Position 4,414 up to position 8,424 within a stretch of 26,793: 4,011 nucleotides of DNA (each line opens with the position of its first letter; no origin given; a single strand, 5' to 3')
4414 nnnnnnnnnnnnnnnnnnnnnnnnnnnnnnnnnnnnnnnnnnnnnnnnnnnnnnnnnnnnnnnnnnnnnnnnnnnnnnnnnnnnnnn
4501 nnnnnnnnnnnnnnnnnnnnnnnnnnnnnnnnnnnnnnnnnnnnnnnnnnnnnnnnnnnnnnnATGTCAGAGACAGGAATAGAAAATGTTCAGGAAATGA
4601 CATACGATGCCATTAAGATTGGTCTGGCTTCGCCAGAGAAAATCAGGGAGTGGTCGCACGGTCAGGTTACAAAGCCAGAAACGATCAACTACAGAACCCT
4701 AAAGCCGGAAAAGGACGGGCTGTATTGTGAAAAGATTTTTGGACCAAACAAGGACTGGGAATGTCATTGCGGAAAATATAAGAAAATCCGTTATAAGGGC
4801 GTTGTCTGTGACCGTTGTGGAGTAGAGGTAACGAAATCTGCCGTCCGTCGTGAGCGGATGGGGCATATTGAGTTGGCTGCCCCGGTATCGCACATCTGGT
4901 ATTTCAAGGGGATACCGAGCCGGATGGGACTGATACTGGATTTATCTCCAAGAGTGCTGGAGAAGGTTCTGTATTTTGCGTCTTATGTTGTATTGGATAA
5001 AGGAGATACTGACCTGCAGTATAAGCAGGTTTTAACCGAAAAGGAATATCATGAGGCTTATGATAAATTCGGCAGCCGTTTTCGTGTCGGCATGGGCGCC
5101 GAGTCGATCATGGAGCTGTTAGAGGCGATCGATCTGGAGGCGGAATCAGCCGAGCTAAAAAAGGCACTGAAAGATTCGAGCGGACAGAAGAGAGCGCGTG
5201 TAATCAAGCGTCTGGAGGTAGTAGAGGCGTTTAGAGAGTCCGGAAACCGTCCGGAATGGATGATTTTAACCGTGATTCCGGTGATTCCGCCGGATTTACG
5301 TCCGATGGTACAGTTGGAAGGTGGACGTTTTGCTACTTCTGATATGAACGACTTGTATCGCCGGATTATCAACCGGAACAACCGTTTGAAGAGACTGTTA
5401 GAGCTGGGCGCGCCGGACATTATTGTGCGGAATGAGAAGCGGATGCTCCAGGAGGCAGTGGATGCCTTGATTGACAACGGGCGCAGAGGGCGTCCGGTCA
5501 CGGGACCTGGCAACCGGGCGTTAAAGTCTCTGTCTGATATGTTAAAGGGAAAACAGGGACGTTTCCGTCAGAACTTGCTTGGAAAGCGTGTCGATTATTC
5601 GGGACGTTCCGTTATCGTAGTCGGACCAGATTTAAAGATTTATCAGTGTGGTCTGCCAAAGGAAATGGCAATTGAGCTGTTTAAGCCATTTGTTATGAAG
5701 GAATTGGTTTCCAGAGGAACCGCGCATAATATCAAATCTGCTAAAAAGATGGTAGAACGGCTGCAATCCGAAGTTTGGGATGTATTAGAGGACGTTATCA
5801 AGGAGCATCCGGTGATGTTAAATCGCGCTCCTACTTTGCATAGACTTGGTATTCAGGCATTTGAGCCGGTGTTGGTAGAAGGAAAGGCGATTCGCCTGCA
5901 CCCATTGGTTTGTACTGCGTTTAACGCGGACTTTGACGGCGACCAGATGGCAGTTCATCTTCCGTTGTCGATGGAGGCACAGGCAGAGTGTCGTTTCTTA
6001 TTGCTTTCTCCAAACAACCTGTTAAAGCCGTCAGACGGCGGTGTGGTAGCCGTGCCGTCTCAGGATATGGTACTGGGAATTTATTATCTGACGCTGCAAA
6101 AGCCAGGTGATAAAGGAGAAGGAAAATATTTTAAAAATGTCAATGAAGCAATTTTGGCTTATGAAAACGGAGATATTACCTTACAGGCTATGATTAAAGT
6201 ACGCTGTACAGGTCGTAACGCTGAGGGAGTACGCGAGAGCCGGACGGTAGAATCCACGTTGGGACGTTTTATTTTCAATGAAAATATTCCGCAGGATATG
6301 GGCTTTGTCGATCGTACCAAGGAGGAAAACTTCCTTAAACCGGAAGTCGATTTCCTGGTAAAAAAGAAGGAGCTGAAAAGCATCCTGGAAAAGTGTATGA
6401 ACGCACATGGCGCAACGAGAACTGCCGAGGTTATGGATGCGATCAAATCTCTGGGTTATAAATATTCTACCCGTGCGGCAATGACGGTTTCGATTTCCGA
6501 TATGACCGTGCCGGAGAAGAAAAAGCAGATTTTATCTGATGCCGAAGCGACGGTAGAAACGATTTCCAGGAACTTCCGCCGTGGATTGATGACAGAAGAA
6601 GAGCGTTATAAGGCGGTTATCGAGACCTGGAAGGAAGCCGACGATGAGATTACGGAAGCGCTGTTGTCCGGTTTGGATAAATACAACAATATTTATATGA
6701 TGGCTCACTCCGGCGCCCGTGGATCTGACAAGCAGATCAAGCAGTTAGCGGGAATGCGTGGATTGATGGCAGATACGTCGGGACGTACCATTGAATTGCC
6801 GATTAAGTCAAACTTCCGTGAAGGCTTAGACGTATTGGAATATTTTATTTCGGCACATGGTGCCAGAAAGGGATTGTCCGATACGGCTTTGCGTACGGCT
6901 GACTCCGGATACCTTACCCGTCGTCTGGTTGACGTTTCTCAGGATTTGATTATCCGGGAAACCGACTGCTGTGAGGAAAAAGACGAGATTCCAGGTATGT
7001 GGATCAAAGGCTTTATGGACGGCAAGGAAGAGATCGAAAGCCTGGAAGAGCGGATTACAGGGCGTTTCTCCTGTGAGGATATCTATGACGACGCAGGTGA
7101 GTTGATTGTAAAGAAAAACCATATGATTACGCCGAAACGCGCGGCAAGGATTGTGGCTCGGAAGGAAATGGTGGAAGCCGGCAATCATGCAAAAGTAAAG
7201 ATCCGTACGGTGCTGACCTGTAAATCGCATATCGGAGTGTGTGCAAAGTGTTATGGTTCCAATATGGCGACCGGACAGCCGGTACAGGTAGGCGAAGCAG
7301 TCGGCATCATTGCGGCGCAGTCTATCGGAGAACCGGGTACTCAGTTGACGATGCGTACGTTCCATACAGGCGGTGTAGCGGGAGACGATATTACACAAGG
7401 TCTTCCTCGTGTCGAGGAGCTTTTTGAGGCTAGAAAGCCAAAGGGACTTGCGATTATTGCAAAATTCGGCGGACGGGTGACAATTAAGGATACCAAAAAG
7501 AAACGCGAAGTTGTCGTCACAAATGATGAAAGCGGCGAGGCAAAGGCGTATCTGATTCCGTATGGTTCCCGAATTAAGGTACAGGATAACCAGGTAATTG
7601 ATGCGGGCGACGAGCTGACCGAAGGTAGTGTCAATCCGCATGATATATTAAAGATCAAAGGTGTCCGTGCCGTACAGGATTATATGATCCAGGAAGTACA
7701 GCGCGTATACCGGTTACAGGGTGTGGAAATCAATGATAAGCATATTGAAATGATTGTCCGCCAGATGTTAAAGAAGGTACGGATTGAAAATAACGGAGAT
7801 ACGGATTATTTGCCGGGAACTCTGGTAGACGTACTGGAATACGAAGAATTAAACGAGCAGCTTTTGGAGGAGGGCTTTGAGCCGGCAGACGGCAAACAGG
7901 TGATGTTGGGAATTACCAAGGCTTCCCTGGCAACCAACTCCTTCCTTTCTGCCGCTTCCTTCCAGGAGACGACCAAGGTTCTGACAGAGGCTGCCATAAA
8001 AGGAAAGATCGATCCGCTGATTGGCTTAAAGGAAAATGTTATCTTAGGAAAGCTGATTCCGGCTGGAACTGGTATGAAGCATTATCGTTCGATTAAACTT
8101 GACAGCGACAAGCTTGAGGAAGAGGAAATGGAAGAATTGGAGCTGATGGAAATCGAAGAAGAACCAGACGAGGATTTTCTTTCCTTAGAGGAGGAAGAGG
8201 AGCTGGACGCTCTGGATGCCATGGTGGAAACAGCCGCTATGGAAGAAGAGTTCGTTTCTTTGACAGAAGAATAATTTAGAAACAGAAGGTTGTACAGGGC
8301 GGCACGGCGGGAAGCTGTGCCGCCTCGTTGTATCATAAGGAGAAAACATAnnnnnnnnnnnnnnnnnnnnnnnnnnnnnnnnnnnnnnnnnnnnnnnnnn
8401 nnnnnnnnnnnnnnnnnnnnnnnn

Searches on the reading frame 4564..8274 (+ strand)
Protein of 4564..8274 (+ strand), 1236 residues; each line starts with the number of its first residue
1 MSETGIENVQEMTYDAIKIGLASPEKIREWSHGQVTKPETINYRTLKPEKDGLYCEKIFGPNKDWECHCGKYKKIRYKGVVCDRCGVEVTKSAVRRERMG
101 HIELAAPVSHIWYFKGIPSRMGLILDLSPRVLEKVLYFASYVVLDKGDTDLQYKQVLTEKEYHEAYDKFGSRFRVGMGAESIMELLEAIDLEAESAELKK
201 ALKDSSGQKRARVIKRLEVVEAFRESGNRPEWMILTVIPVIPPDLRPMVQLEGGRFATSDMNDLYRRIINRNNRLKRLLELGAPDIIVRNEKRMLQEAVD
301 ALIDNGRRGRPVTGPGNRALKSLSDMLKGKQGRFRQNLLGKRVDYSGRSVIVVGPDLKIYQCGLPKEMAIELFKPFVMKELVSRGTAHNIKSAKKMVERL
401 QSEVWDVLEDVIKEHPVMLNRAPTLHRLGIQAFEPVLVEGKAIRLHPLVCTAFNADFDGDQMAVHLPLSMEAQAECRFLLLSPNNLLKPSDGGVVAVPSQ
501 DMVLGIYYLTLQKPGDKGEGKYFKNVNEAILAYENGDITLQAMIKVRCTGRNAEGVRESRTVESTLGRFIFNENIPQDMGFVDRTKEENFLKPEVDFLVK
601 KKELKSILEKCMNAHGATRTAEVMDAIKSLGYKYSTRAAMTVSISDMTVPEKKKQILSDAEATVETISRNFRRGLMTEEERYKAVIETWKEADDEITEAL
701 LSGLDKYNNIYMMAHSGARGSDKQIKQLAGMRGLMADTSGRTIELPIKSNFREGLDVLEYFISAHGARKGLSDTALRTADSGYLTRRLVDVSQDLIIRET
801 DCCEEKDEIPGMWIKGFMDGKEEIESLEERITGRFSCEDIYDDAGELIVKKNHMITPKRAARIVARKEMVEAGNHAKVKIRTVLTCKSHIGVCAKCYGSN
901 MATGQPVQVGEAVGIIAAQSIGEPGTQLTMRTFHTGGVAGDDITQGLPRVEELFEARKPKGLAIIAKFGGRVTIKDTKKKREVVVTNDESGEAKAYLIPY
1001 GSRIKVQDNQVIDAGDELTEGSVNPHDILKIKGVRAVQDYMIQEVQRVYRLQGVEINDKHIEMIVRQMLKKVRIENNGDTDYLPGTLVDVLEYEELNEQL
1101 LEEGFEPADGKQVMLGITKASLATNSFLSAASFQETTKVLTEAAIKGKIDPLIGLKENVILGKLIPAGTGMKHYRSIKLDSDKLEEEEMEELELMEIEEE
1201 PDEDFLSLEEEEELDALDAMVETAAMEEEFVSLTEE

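Call 7: search_protein_families(library=pfam, proteins=[window:4564-8274:+], max_evalue=0.01)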
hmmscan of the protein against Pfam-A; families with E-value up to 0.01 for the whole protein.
window:4564-8274:+ (1236 aa): 5 families
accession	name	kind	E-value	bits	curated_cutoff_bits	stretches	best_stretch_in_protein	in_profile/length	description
PF04997.17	RNA_pol_Rpb1_1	-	2.5e-89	300.2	39.7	1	15-338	5-312/312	RNA polymerase Rpb1, domain 1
PF04998.22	RNA_pol_Rpb1_5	-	1.9e-64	218.2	28.5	1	754-1123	1-265/267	RNA polymerase Rpb1, domain 5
PF00623.25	RNA_pol_Rpb1_2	-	6.5e-40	137.5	25.3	2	385-480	69-164/166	RNA polymerase Rpb1, domain 2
PF04983.23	RNA_pol_Rpb1_3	-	1.3e-26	93.9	28.9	1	485-647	1-162/162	RNA polymerase Rpb1, domain 3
PF05000.22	RNA_pol_Rpb1_4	-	1.4e-16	60.7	24.8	1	677-752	2-107/107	RNA polymerase Rpb1, domain 4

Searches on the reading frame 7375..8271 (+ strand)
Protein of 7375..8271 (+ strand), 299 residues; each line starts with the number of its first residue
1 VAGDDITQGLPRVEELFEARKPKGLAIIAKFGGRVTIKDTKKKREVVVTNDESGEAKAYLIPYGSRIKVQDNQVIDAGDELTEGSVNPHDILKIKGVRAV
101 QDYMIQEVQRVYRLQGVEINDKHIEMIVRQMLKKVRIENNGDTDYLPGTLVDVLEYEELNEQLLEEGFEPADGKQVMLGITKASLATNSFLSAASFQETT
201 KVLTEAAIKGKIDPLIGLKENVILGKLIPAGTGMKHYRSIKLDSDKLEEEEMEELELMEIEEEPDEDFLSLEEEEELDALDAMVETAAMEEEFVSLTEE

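Call 8: find_related_loci(query=window:7375-8271:+, collection=genome_contigs, flank=10000)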
Query window:7375-8271:+ (299 aa) in genome_contigs; peptide patterns used: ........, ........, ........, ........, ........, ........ (x = any residue, [..] = any of these).
599 stretches matched a pattern (row limit reached: there are more); 530 encode a relative of the query (tblastn E <= 1e-3); the best 80 are kept; 80 distinct loci.
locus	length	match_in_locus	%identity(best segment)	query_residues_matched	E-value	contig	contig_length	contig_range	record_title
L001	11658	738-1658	75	1-293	2e-148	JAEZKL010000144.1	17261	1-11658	MAG: Bacillota bacterium isolate OH_CDB_29 k127_1515496, whole genome shotgun sequence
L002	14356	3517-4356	80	1-282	8e-148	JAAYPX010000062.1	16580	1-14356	MAG: Clostridiales bacterium isolate AS22ysBPME_292 42369_AS22, whole genome shotgun sequence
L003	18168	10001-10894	95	1-299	0e+0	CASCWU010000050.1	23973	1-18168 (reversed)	MAG: uncultured Lachnospiraceae bacterium isolate single-wildmice_C1238.7_1675168313 genome assembly, contig: NODE_1570_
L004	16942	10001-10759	85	1-253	6e-147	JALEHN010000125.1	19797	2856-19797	MAG: Clostridiales bacterium isolate SUG10 k141_9993846, whole genome shotgun sequence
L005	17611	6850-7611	86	1-254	2e-146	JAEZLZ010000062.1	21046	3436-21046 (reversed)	MAG: Bacillota bacterium isolate OH_CDB_90 k127_1939001, whole genome shotgun sequence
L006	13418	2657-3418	85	1-254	9e-146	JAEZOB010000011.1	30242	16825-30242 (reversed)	MAG: Bacillota bacterium isolate OH_CFB_176 k127_630186, whole genome shotgun sequence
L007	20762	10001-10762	87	1-254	2e-145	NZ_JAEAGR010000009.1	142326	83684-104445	Mobilitalea sibirica strain DSM 26468 seq9, whole genome shotgun sequence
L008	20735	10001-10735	88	1-245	3e-145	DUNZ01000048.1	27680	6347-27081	MAG TPA_asm: Clostridiales bacterium isolate AS08sgBPME_126 37822_AS08, whole genome shotgun sequence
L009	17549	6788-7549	85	1-254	8e-145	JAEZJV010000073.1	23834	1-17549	MAG: Bacillota bacterium isolate OH_CDB_250 k127_1517489, whole genome shotgun sequence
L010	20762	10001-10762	84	1-254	2e-144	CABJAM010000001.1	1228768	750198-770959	Lachnospiraceae bacterium isolate MGYG-HGUT-00127 genome assembly, contig: .20298_3_59.1, whole genome shotgun sequence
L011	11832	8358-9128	86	1-256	9e-145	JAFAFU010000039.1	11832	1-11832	MAG: Bacillota bacterium isolate OH_SBlB_19 k127_1134228, whole genome shotgun sequence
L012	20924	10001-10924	75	1-293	1e-144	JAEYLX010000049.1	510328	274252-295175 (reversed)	MAG: Bacillota bacterium isolate OH_HFB_53 k127_2136017, whole genome shotgun sequence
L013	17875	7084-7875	82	1-270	1e-144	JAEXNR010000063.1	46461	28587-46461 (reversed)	MAG: Bacillota bacterium isolate OH_HBrB_107 k127_2268068, whole genome shotgun sequence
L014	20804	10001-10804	82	1-263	3e-144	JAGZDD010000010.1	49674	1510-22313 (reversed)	MAG: Clostridiales bacterium isolate L3_106_000M1_dasL3_106_000M1_concoct_51_sub L3_106_000M1_scaffold_1122, whole genom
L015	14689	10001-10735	87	1-245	3e-144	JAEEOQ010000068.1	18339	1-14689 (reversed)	MAG: Lachnospiraceae bacterium isolate Tb.RUG.290 NODE_2549585_length_18339_cov_1.279706, whole genome shotgun sequence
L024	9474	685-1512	78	1-268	1e-142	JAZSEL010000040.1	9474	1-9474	MAG: Lachnospiraceae bacterium isolate T1900044590_TS20190056.MAGScoT_cleanbin_000039 SGB_625_k141_1797279, whole genome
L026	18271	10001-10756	84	1-252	7e-143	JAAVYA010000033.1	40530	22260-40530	MAG: Lachnospiraceae bacterium isolate ABMPRH_302_1 k141_1033988, whole genome shotgun sequence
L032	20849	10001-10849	75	1-292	5e-142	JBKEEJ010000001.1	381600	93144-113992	MAG: Lachnoclostridium sp. isolate UW_FK_ANA1_1 LacMBR1_d7_pb24, whole genome shotgun sequence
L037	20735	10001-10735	85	1-245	2e-141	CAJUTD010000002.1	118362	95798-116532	MAG: uncultured Lachnospiraceae bacterium isolate MGBC166828 genome assembly, contig: MGBC166828.2, whole genome shotgun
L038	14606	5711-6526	79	1-274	2e-141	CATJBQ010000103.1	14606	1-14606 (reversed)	MAG: uncultured Lachnospiraceae bacterium isolate iMGMC-120_1678881706 genome assembly, contig: MegahitA5_46824, whole g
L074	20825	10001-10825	77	1-282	2e-140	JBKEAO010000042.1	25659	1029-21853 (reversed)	MAG: Anaerocolumna sp. isolate VLC_096 c_000004142771, whole genome shotgun sequence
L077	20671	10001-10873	74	1-293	2e-140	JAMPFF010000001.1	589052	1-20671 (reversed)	MAG: Clostridium sp. isolate NALB_7861_15 Scaffold_#1__SCF_001__588452_bp, whole genome shotgun sequence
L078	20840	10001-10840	78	1-280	2e-140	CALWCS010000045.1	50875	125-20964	MAG: uncultured Lachnospiraceae bacterium isolate E0_FAY__bin155 genome assembly, contig: E0_FAY__k127_1971634, whole ge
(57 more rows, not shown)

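Call 67: search_protein_families(library=pfam, proteins=[L015:13726-14688:+, L032:11251-13359:+, L037:11172-15071:+, L037:15178-16554:+, L026:11014-12576:-, L077:11041-13176:+, L078:10995-12230:-, L074:11048-12937:-, L024:1666-4326:-, L038:8579-10084:+])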
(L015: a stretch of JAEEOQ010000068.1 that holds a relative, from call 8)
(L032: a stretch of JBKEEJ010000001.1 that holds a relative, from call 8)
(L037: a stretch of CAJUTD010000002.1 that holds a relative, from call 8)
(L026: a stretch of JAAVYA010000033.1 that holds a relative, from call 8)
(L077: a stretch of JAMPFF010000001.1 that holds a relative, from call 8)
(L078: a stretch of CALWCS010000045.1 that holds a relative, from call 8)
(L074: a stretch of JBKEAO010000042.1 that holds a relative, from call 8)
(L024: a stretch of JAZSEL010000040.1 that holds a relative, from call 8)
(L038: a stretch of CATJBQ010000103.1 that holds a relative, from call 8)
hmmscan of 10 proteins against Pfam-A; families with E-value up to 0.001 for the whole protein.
L015:13726-14688:+ (321 aa): 2 families
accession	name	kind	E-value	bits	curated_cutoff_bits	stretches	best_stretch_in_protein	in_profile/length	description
PF02743.24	dCache_1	-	2.4e-18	67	45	1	87-288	35-239/240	Cache domain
PF22673.2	MCP-like_PDC_1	-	1.3e-10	42.1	27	1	104-210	8-113/113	Methyl-accepting chemotaxis protein-like, first PDC sensor domain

L032:11251-13359:+ (702 aa): 3 families
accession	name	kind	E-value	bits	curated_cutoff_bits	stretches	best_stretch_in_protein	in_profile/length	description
PF17975.6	RNR_Alpha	-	2.8e-26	92.4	26.4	1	13-112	1-101/101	Ribonucleotide reductase alpha domain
PF02867.20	Ribonuc_red_lgC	-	5.1e-15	55.5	23.9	1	234-480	34-306/523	Ribonucleotide reductase, barrel domain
PF21995.1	RNR-II_ins_dom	-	9.1e-10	39.2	27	1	194-270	30-107/107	B12-dependent ribonucleotide reductase, insertion domain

L037:11172-15071:+ (1299 aa): 2 families
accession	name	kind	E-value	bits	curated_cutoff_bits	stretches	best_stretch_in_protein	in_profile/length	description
PF08757.17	CotH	-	1.1e-37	130.8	23.8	1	569-963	1-322/322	CotH kinase protein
PF20578.4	aBig_2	-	1.9e-08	34.4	27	1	360-442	7-88/89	Atrophied bacterial Ig domain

L037:15178-16554:+ (458 aa): 2 families
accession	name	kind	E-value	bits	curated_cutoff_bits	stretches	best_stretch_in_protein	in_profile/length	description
PF00072.30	Response_reg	-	8.6e-18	65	30.2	1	337-447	1-110/111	Response regulator receiver domain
PF01814.28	Hemerythrin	-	3.9e-11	44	25.3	1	14-130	2-123/127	Hemerythrin HHE cation binding domain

L026:11014-12576:- (520 aa): 3 families
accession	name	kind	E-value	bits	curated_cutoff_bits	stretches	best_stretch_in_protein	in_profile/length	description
PF00150.24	Cellulase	-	2.8e-65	221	23.5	1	100-350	2-272/272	Cellulase (glycosyl hydrolase family 5)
PF00553.25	CBM_2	-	2e-08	34.9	24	1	444-510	16-81/101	Cellulose binding domain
PF09478.16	CBM49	-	6.1e-06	26.9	23.4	1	426-510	2-78/80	Carbohydrate binding domain CBM49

L077:11041-13176:+ (711 aa): 2 families
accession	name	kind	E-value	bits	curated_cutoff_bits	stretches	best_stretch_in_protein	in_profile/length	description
PF00015.26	MCPsignal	-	3.8e-26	92.4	34.6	1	318-450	39-171/172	Methyl-accepting chemotaxis protein (MCP) signalling domain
PF07238.19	PilZ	-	2.2e-09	38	22.5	1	598-691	1-89/102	PilZ domain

L078:10995-12230:- (411 aa): 1 family
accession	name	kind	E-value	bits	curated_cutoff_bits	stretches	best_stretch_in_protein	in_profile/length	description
PF03816.19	LytR_cpsA_psr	-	1.4e-32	113.4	24.6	1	152-310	1-149/150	LytR_cpsA_psr family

L074:11048-12937:- (629 aa): 1 family
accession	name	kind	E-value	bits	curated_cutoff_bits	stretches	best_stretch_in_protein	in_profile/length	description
PF00496.27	SBP_bac_5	-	8.9e-63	213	32.4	1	146-543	8-366/368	Bacterial extracellular solute-binding proteins, family 5 Middle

L024:1666-4326:- (886 aa): 4 families
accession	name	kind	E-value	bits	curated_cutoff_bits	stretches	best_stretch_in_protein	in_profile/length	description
PF02518.31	HATPase_c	-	5.9e-25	88.3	26.4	1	471-586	1-110/111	Histidine kinase-, DNA gyrase B-, and HSP90-like ATPase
PF00072.30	Response_reg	-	3.9e-23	82.2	30.2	1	618-732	1-109/111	Response regulator receiver domain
PF00512.31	HisKA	-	3e-18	66.1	26.9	1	359-424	2-66/66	His Kinase A (phospho-acceptor) domain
PF01627.28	Hpt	-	1.4e-05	25.7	24.6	1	793-859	1-70/84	Hpt domain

L038:8579-10084:+ (501 aa): 2 families
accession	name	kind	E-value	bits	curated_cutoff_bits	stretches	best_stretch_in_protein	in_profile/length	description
PF00501.34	AMP-binding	-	2.4e-64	218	29.9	1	15-363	4-384/384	AMP-binding enzyme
PF13193.12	AMP-binding_C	-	4.6e-08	34.3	24.5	1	422-490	1-76/76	AMP-binding enzyme C-terminal domain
